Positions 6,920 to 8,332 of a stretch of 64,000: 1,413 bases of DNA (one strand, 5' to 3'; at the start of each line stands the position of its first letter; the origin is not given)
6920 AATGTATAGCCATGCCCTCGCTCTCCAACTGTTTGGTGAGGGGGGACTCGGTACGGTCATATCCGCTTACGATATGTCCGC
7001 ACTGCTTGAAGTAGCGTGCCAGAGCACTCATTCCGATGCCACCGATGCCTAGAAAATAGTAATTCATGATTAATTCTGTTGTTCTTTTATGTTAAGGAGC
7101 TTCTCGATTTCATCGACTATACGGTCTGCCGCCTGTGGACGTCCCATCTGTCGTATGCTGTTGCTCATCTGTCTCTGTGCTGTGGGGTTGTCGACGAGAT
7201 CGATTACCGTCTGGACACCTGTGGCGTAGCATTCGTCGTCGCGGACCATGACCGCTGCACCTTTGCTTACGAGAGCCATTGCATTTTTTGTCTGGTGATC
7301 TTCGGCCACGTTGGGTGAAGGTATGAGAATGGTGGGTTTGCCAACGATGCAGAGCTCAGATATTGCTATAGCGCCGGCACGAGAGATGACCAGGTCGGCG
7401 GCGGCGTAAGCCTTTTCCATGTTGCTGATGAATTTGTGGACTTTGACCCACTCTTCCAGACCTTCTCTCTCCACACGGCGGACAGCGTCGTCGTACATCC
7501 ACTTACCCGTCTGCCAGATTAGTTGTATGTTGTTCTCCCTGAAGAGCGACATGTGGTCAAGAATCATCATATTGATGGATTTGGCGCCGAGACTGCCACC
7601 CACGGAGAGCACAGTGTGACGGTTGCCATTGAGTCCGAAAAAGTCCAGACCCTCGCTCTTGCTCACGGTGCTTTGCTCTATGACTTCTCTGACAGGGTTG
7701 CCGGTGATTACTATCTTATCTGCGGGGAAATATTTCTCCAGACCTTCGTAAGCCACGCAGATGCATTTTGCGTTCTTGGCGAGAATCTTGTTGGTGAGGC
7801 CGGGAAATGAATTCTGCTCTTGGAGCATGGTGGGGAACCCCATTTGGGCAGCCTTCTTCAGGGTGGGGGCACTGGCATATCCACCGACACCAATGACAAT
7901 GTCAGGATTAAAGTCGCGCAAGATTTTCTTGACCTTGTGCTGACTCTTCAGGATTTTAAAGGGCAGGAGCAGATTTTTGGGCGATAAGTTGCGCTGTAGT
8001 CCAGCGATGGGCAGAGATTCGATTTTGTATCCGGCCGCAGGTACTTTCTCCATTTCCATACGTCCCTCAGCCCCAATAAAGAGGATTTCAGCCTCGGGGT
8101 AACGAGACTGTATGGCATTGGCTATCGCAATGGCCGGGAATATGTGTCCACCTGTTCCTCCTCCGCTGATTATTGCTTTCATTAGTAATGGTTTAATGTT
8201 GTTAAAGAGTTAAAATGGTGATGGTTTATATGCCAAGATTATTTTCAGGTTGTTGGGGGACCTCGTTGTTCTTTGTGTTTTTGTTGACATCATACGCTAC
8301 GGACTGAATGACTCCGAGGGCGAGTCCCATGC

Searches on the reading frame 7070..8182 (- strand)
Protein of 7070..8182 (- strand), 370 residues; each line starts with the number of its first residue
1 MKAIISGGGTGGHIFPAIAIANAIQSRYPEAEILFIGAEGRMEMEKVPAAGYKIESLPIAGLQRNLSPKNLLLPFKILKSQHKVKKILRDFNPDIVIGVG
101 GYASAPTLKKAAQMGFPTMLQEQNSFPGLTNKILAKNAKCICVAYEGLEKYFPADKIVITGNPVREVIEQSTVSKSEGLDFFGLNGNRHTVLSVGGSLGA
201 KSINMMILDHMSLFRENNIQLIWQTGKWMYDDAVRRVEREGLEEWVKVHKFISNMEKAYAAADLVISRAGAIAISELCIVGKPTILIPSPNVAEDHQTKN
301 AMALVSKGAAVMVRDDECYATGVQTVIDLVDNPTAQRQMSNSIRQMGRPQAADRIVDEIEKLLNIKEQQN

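Call 74: list_cluster_members(proteins=[window:7070-8182:-, window:5637-7067:-, window:10252-11520:-])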
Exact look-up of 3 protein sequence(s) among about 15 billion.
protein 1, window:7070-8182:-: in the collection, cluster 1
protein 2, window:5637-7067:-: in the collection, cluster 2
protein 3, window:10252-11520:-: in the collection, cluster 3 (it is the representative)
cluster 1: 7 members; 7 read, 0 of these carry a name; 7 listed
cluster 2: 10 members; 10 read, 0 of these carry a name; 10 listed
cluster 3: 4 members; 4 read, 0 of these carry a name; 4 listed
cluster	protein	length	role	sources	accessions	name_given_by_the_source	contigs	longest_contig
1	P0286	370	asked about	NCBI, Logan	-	-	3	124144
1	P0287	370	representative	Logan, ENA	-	-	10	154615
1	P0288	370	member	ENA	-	-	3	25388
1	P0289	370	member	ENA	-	-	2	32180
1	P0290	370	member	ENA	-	-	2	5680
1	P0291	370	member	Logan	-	-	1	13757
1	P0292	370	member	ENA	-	-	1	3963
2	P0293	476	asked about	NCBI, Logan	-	-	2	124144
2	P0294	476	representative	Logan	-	-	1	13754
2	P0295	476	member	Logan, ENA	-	-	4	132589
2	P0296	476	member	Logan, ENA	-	-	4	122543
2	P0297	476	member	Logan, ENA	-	-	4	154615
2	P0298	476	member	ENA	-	-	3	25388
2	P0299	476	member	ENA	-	-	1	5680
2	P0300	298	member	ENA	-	-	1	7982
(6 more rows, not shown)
